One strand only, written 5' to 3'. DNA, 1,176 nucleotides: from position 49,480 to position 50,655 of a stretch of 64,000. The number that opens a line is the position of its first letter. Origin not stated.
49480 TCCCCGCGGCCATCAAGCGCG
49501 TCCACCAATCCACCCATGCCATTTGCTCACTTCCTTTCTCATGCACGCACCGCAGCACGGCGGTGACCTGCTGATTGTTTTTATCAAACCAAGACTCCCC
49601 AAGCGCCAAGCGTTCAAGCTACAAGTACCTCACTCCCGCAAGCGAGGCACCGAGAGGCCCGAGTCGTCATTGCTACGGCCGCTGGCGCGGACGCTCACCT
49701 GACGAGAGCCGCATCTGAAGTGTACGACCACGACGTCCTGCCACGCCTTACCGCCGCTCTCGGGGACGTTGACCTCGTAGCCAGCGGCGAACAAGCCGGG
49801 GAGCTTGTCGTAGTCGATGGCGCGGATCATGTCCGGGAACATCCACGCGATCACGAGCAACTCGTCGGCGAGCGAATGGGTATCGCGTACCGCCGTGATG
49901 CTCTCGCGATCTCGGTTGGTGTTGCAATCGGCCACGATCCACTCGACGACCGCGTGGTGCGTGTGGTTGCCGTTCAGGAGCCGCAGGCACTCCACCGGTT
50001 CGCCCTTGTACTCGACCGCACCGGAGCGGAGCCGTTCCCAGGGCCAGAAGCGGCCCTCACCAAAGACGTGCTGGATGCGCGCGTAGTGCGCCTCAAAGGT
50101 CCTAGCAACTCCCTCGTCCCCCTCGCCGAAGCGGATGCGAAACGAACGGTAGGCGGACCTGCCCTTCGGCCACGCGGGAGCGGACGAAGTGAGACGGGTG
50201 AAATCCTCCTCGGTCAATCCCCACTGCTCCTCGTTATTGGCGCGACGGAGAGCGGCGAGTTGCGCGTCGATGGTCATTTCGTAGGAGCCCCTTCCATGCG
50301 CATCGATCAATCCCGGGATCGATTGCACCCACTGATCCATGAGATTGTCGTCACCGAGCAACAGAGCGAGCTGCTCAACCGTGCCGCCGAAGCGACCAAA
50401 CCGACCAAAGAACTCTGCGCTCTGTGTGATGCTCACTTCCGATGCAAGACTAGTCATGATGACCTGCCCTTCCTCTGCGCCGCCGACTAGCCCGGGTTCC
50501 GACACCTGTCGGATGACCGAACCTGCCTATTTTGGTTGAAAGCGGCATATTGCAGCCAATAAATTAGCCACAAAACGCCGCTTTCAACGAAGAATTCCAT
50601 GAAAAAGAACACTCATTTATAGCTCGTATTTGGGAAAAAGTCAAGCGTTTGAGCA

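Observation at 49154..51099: Two-gene insertion separating dnaA from the putative oriC and dnaN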

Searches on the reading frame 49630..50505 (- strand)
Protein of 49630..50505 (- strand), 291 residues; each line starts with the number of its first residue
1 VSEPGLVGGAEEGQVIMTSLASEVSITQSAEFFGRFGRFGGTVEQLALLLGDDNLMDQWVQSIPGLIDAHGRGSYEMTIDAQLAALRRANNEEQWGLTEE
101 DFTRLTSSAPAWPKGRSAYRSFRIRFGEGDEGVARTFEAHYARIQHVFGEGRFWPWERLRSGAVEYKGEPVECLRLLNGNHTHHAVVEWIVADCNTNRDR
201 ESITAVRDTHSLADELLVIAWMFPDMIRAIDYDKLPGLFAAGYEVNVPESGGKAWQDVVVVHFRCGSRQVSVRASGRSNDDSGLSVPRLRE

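Call 4: search_protein_families(library=pfam, proteins=[window:49630-50505:-], max_evalue=1)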
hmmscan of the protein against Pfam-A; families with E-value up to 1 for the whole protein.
window:49630-50505:- (291 aa): 2 families
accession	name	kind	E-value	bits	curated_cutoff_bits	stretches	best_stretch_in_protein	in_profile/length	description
PF19688.4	DUF6189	-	0.22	12.3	25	1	43-88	14-56/102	Family of unknown function (DUF6189)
PF21139.3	BT_MCC_alpha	-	0.63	10.9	31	0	251-280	35-61/118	Methylcrotonyl-CoA carboxylase, alpha-subunit, BT domain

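Call 5: search_protein_families(library=phrogs, proteins=[window:49630-50505:-], max_evalue=1)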
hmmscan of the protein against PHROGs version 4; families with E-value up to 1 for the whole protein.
window:49630-50505:- (291 aa): 0 families

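Call 6: search_protein_families(library=padloc, proteins=[window:49630-50505:-], max_evalue=1)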
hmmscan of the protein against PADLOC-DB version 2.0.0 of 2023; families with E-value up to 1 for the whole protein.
window:49630-50505:- (291 aa): 0 families

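Call 7: search_protein_families(library=ncbifam, proteins=[window:49630-50505:-], max_evalue=1)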
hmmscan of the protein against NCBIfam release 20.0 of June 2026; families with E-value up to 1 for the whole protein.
window:49630-50505:- (291 aa): 0 families

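Call 9: find_homologous_proteins(query=window:49630-50505:-)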
Query window:49630-50505:- (291 aa): 226 proteins with E <= 0.001 among 5049 candidates; the best 120 are listed.
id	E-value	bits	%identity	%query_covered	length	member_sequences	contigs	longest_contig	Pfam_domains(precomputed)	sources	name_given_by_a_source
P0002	6.0e-185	632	100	95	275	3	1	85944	-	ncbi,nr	ncbi:hypothetical protein HYV74_01665 [Candidatus Uhrbacteria bacterium]|nr:hypothetical protein [Ca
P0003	2.9e-134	465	76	95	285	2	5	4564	-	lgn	-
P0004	4.3e-134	465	75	95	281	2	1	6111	-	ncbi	-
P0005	1.5e-126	440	73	95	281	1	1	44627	-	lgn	-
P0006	2.7e-120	419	67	97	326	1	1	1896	-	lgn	-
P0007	1.1e-118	414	69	95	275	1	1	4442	-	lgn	-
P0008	1.2e-118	414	70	94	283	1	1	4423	-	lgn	-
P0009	1.5e-109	384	73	78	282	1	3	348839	-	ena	-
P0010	7.6e-109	382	70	87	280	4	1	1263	-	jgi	jgi:hypothetical protein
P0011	2.6e-107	377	76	76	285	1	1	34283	-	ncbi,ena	-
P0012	1.0e-106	375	69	81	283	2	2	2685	-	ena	-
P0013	1.0e-106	375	63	95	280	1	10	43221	-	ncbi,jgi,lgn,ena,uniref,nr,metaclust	ncbi:hypothetical protein A2480_03505 [Candidatus Uhrbacteria bacterium RIFOXYC2_FULL_47_19]|uniref:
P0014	2.2e-106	374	67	87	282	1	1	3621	-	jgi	jgi:hypothetical protein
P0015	3.9e-106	373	75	76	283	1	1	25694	-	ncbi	ncbi:MAG: hypothetical protein ABIB04_00530 [Patescibacteria group bacterium]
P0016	2.9e-105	370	62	97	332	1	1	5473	-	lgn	-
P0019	4.7e-101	356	68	85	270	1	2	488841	-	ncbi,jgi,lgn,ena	ncbi:MAG: hypothetical protein WC750_00255 [Patescibacteria group bacterium]|jgi:hypothetical protei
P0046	5.5e-91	323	66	76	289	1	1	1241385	-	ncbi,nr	ncbi:MAG: hypothetical protein RDU25_01340 [Patescibacteria group bacterium]|nr:hypothetical protein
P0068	3.2e-80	288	52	85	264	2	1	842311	-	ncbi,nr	ncbi:hypothetical protein EPO34_04120 [Patescibacteria group bacterium]|nr:MAG: hypothetical protein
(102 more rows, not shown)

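Call 11: find_encoding_contigs(protein=P0019, flank=6000, max_places=2)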
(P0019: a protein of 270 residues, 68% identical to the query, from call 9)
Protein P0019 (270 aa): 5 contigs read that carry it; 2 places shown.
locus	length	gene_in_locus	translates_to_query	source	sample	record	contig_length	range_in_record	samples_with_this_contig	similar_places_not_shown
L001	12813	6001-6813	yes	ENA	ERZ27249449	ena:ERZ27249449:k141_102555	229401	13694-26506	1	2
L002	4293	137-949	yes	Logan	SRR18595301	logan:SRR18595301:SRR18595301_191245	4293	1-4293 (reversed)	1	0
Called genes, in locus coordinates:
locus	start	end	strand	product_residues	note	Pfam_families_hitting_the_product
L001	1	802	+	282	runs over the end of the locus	-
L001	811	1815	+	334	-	PF00044:Gp_dh_N, PF02800:Gp_dh_C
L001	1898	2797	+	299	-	PF00149:Metallophos, PF12850:Metallophos_2 (weak)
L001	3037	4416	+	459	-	PF00162:PGK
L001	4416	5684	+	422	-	PF03952:Enolase_N, PF00113:Enolase_C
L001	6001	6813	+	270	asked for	-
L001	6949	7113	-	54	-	-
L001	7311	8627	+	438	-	PF00919:UPF0004, PF04055:Radical_SAM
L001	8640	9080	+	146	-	-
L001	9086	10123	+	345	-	PF01745:IPT, PF01715:IPPT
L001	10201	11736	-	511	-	PF02934:GatB_N, PF02637:GatB_Yqey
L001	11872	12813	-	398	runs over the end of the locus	-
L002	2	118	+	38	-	?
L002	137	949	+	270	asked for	-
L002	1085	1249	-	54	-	-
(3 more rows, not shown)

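Call 12: find_encoding_contigs(protein=P0046, flank=6000, max_places=2)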
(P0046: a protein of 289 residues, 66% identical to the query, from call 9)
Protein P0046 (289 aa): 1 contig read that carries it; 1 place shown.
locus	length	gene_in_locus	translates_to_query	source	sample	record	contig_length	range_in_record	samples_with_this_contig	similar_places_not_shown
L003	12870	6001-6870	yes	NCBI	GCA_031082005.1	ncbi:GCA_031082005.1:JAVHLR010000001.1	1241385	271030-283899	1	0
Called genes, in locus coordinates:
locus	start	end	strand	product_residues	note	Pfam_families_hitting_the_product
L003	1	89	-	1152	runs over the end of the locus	PF17957:Big_7 (faint)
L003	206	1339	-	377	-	PF13439:Glyco_transf_4, PF13579:Glyco_trans_4_4 (weak), PF20706:GT4-conflict, PF00534:Glycos_transf_1, PF13692:Glyco_trans_1_4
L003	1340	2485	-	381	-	PF13439:Glyco_transf_4, PF00534:Glycos_transf_1, PF13692:Glyco_trans_1_4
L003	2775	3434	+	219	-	PF14023:Bestrophin-like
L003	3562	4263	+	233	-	-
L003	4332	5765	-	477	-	PF02397:Bac_transf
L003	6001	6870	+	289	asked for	-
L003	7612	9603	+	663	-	PF04773:FecR, PF18915:DUF5667 (faint)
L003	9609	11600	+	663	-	PF05226:CHASE2, PF00211:Guanylate_cyc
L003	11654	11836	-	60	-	PF06348:DUF1059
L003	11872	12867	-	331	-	PF00579:tRNA-synt_1b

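Call 13: find_encoding_contigs(protein=P0068, flank=6000, max_places=2)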
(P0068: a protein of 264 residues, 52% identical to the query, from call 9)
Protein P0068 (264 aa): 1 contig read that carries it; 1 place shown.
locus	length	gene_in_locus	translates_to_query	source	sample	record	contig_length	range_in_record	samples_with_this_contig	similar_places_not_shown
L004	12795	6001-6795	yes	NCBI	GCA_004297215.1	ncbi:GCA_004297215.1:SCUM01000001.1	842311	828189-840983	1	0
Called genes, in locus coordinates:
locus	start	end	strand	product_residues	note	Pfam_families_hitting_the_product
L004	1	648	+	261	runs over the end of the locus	PF04402:SIMPL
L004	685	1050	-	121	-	PF06262:Zincin_1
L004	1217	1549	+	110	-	PF13083:KH_KhpA-B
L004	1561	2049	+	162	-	PF05635:23S_rRNA_IVP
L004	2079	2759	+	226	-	PF01746:tRNA_m1G_MT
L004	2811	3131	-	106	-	PF00886:Ribosomal_S16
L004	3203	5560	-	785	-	PF02463:SMC_N, PF13175:AAA_15 (faint), PF13476:AAA_23, PF13304:AAA_21 (weak)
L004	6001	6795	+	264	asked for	-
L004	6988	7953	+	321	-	PF01368:DHH, PF02272:DHHA1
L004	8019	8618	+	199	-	PF00574:CLP_protease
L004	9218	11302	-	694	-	PF12229:PG_binding_4 (weak), PF04294:VanW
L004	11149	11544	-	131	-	PF00011:HSP20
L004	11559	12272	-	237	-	PF18916:Lycopene_cyc (weak)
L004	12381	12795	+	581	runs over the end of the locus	?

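Call 14: find_encoding_contigs(protein=P0005, flank=7000, max_places=2)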
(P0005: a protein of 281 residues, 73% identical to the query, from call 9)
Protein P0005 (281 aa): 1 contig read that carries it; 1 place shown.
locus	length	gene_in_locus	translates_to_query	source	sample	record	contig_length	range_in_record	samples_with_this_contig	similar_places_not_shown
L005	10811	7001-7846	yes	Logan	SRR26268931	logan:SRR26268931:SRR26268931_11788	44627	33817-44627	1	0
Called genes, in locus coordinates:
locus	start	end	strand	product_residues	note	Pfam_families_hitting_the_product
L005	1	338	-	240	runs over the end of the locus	-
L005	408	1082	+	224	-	PF00590:TP_methylase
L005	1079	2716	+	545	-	PF00133:tRNA-synt_1, PF01406:tRNA-synt_1e (faint), PF09334:tRNA-synt_1g, PF00133:tRNA-synt_1, PF19303:Anticodon_3 (weak)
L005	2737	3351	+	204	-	PF02353:CMAS (weak), PF13489:Methyltransf_23, PF13847:Methyltransf_31, PF08241:Methyltransf_11, PF08242:Methyltransf_12, PF13649:Methyltransf_25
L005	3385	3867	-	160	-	PF04307:YdjM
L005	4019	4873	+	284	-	PF01026:TatD_DNase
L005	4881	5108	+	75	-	PF07866:DUF1653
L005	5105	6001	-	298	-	PF00730:HhH-GPD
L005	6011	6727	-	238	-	-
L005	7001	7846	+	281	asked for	-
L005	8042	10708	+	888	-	PF08455:SNF2_assoc, PF00176:SNF2-rel_dom, PF00270:DEAD (faint), PF04851:ResIII, PF00271:Helicase_C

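Call 15: find_encoding_contigs(protein=P0009, flank=7000, max_places=2)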
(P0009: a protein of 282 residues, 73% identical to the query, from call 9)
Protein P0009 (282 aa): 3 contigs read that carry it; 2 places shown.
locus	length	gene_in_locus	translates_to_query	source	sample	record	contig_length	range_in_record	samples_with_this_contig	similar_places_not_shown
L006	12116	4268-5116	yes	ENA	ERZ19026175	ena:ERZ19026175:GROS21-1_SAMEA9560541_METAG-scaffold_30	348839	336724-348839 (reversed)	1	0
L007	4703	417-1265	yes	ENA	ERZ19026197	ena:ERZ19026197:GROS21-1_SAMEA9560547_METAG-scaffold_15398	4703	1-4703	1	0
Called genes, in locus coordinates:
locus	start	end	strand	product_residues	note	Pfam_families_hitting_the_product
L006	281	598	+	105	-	-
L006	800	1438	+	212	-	PF03848:TehB, PF13489:Methyltransf_23, PF02353:CMAS (faint), PF07021:MetW (weak), PF08241:Methyltransf_11, PF08242:Methyltransf_12 (weak), PF13649:Methyltransf_25, PF13847:Methyltransf_31 (weak)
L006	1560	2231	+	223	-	PF00702:Hydrolase, PF13419:HAD_2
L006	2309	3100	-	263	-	PF01978:TrmB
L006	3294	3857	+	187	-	-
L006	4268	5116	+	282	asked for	-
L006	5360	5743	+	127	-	PF00903:Glyoxalase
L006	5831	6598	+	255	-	PF06966:DUF1295, PF02544:Steroid_dh, PF04191:PEMT (weak)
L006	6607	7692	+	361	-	-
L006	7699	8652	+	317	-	-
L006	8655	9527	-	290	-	PF13739:PdaC (weak)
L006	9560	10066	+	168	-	PF01625:PMSR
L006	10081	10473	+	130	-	PF01641:SelR, PF24046:At4g08330 (faint), PF03226:Yippee-Mis18 (weak)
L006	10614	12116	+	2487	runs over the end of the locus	PF07691:PA14, PF17164:DUF5122 (faint), PF16656:Pur_ac_phosph_N (weak), PF01471:PG_binding_1 (faint)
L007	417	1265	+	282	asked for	-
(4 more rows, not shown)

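Call 16: find_encoding_contigs(protein=P0013, flank=7000, max_places=2)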
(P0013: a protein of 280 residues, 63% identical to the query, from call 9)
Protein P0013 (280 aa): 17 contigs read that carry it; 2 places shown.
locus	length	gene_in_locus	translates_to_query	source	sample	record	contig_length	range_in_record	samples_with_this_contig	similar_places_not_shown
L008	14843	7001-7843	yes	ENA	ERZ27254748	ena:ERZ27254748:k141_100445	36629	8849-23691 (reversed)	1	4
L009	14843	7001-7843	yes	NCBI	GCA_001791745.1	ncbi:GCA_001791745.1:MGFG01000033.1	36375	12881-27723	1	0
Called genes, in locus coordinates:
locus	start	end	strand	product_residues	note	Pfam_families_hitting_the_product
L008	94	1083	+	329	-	PF02899:Phage_int_SAM_1, PF13102:Phage_int_SAM_5 (weak), PF13495:Phage_int_SAM_4 (weak), PF00589:Phage_integrase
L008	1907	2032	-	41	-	-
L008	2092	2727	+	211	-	-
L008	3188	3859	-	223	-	PF22296:bAvd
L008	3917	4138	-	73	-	-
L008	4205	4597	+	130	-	PF00078:RVT_1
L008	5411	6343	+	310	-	PF02661:Fic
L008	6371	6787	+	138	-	PF22548:AEP-TOTE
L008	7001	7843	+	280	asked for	-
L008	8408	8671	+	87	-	-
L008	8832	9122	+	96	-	-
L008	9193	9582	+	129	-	PF00216:Bac_DNA_binding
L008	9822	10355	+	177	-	PF01931:NTPase_I-T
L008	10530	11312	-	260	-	PF12710:HAD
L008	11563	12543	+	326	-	PF00150:Cellulase (weak), PF02449:Glyco_hydro_42 (faint)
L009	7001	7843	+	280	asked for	-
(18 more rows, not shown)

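Call 24: search_solved_structures(query=A3, max_evalue=10)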
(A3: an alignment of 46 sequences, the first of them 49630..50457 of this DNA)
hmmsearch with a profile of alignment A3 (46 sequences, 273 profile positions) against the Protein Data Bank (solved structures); distinct sequences matched with E-value up to 10: 1.
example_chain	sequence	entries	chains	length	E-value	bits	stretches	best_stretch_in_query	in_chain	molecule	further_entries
4b8n_A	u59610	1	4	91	2.3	10.8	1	62-101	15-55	CYTOCHROME B5-HOST ORIGIN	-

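Call 35: predict_structure(alignment_id=A3)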
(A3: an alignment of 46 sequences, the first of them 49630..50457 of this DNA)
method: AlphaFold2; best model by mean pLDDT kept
length: 275 residues; sequences in the alignment: 46
mean_pLDDT: 88.5   pTM: 0.79
mean pLDDT of the five models: 88.5, 87.4, 86.7, 84.4, 82.6
residues with pLDDT >= 90: 156; 70-90: 100; 50-70: 17; < 50: 2
segments of 3 or more residues with pLDDT < 50: none
pLDDT, mean of each block of 10 residues (from residue 1): 69 88 91 93 88 75 97 98 98 92 96 97 95 80 82 93 97 95 83 94 95 82 91 82 86 86 69 89
secondary structure, 60 per line:
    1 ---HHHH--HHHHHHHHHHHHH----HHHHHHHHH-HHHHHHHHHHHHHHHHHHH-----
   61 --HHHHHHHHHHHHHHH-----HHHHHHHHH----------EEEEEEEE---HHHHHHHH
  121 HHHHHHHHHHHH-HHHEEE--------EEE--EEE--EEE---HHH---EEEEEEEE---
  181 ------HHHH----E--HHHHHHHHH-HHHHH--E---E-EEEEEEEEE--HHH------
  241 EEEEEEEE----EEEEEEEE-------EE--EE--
elements in order: H4-7 H10-22 H27-35 H37-55 H63-77 H83-91 E102-109 H113-132 E137-139 E148-150 E153-155 E158-160 E170-177 H187-190 H198-206 H208-212 E221-229 E241-248 E253-260

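Call 41: fold_search(model_id=the predicted structure, library=pdb)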
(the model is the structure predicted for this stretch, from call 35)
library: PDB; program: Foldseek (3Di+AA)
matches with E <= 10: 113; with E <= 0.001: 0
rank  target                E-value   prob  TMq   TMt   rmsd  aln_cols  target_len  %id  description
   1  5ycl_B                1.1e+00  0.03  0.09  0.18   8.9        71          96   15  Crystal structure of HigBA complex from Shigella flexneri (released 2018-09-19)
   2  5ifg_C                1.5e+00  0.03  0.09  0.18   8.6        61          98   15  Crystal structure of HigA-HigB complex from E. Coli (released 2017-03-01)
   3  6kml_C                1.7e+00  0.03  0.08  0.16   9.0        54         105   17  2.09 Angstrom resolution crystal structure of tetrameric HigBA toxin-antitoxin complex from E.coli (released 2020-11-18)
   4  6kml_A                1.9e+00  0.02  0.08  0.16   9.0        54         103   17  2.09 Angstrom resolution crystal structure of tetrameric HigBA toxin-antitoxin complex from E.coli (released 2020-11-18)
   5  6l7q                  2.2e+00  0.01  0.11  0.17  16.2       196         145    9  Crystal structure of a hypothetical protein PYCH_01220 derived from Pyrococcus yayanosii (released 2020-11-04)
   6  7v5y_E                2.3e+00  0.03  0.07  0.16   5.6        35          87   14  Crystal structure of hexameric complex of Sa2YoeB-Sa2YefM toxin-antitoxin from Staphylococcus aureus (released 2021-12-15)
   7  5v8m_A                2.3e+00  0.02  0.06  0.04  10.1        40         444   12  BG505 SOSIP.664 trimer in complex with broadly neutralizing HIV antibody 3BNC117 (released 2017-05-03)
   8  6j9b_A                2.8e+00  0.05  0.09  0.19   3.4        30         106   20  Arabidopsis FUS3-DNA complex (released 2019-05-29)
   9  7v6w_E                3.0e+00  0.03  0.07  0.16   5.6        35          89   14  Crystal structure of heterohexameric Sa2YoeB-Sa2YefM complex bound to 26bp-DNA (released 2021-12-15)
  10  3g5o_C                3.2e+00  0.02  0.11  0.24  11.8        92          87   13  The crystal structure of the toxin-antitoxin complex RelBE2 (Rv2865-2866) from Mycobacterium tuberculosis (released 2009-04-14)
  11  6u0n_C                3.2e+00  0.01  0.12  0.10  16.2       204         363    8  Asymmetrically open conformational state (Class II) of HIV-1 Env trimer BG505 SOSIP.664 in complex with sCD4 and E51 F (released 2019-12-11)
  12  7v6w_F                3.4e+00  0.03  0.07  0.16   5.6        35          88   14  Crystal structure of heterohexameric Sa2YoeB-Sa2YefM complex bound to 26bp-DNA (released 2021-12-15)
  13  4jzz_A                3.4e+00  0.01  0.08  0.07  16.3       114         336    8  Crystal structure of CD4-mimetic miniprotein M48U1 in complex with HIV-1 YU2 gp120 in C2221 space group (released 2013-06-12)
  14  5ja8_E                4.1e+00  0.01  0.06  0.13   4.1        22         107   14  Crystal structure of the HigB2 toxin in complex with Nb2 (released 2017-04-05)
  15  5ycl_D                4.4e+00  0.02  0.07  0.16   6.7        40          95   18  Crystal structure of HigBA complex from Shigella flexneri (released 2018-09-19)
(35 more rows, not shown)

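Call 45: find_related_loci(query=A3, collection=metagenome_contigs, flank=4000)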
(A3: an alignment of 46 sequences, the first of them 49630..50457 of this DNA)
Query A3 (275 aa) in metagenome_contigs; peptide patterns used: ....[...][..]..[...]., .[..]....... (x = any residue, [..] = any of these).
166 stretches matched a pattern; 57 encode a relative of the query (tblastn E <= 1e-3); 55 distinct loci.
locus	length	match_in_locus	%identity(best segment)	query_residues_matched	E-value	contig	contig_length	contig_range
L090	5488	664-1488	75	1-275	3e-130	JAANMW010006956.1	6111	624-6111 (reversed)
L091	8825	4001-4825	75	1-275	4e-130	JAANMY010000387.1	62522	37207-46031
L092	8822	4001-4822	63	1-275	5e-107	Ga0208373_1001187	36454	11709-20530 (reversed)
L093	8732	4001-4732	68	30-275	1e-104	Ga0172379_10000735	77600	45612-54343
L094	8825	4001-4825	75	1-275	4e-130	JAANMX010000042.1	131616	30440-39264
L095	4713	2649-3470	58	1-275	2e-101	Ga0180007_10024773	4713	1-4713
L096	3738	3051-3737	66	23-242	1e-98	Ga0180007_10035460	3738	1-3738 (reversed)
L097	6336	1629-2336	65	48-275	2e-96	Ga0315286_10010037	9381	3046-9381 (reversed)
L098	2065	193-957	60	23-275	1e-98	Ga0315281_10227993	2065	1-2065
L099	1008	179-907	62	24-275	2e-101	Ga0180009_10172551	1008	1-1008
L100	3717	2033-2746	62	1-239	7e-93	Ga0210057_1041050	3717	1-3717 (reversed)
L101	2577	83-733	65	59-275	9e-92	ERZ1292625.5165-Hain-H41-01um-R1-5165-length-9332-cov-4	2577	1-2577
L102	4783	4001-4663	62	56-275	3e-89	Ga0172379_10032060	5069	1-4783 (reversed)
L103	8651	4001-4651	65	59-275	3e-89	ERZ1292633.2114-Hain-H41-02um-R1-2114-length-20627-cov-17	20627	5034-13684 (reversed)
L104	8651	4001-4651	65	59-275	3e-89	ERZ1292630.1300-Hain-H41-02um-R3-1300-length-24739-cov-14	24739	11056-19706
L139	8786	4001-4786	51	10-275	2e-81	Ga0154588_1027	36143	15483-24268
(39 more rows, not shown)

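Call 47: fold_search(model_id=the predicted structure, library=viral)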
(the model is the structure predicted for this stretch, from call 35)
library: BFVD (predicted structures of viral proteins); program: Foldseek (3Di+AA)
matches with E <= 10: 156; with E <= 0.001: 0
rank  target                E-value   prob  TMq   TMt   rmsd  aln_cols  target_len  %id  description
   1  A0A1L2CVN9            2.6e-01  0.07  0.11  0.09  15.7       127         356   11  AAA+ ATPase domain-containing protein [Pectobacterium phage vB_PcaM_CBB]
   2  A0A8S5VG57            8.5e-01  0.02  0.14  0.17  15.0       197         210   15  Uncharacterized protein [Siphoviridae sp. ctjbm8]
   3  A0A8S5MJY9            9.0e-01  0.01  0.09  0.09  20.4       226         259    8  Uncharacterized protein [Siphoviridae sp. ctSdk10]
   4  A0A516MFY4            9.6e-01  0.02  0.11  0.17  13.2       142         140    8  (no name in the UniProt tables at hand)
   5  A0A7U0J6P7            1.1e+00  0.03  0.08  0.09  12.5        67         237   16  Uncharacterized protein [Klebsiella phage vB_KpM_FBKp24]
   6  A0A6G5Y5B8            1.3e+00  0.01  0.10  0.11  16.6       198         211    8  (no name in the UniProt tables at hand)
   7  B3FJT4                1.5e+00  0.07  0.09  0.13   3.8        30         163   17  Uncharacterized protein [Pseudomonas phage 201phi2-1]
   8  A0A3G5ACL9            1.5e+00  0.01  0.08  0.04  15.3       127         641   11  Bifunctional phosphoribosyl-AMP cyclohydrolase/phosphoribosyl-ATP pyrophosphatase protein [Satyrvirus sp.]
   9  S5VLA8                1.8e+00  0.01  0.12  0.06  30.1       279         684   10  (no name in the UniProt tables at hand)
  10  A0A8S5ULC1            1.9e+00  0.02  0.14  0.11  26.3       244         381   11  Major capsid protein [Phage sp. ctOz71]
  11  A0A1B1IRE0            2.2e+00  0.04  0.12  0.06  24.0       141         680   15  (no name in the UniProt tables at hand)
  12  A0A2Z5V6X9            2.3e+00  0.02  0.09  0.10  19.6       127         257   12  Uncharacterized protein [Heliothis virescens ascovirus 3j]
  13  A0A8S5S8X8            2.3e+00  0.02  0.12  0.20  12.7       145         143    8  Chromatin protein [Phage sp. ctGns7]
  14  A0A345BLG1            2.6e+00  0.02  0.12  0.17  13.4       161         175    8  Uncharacterized protein [Erwinia phage Wellington]
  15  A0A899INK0            3.0e+00  0.03  0.10  0.10  13.6       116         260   10  (no name in the UniProt tables at hand)
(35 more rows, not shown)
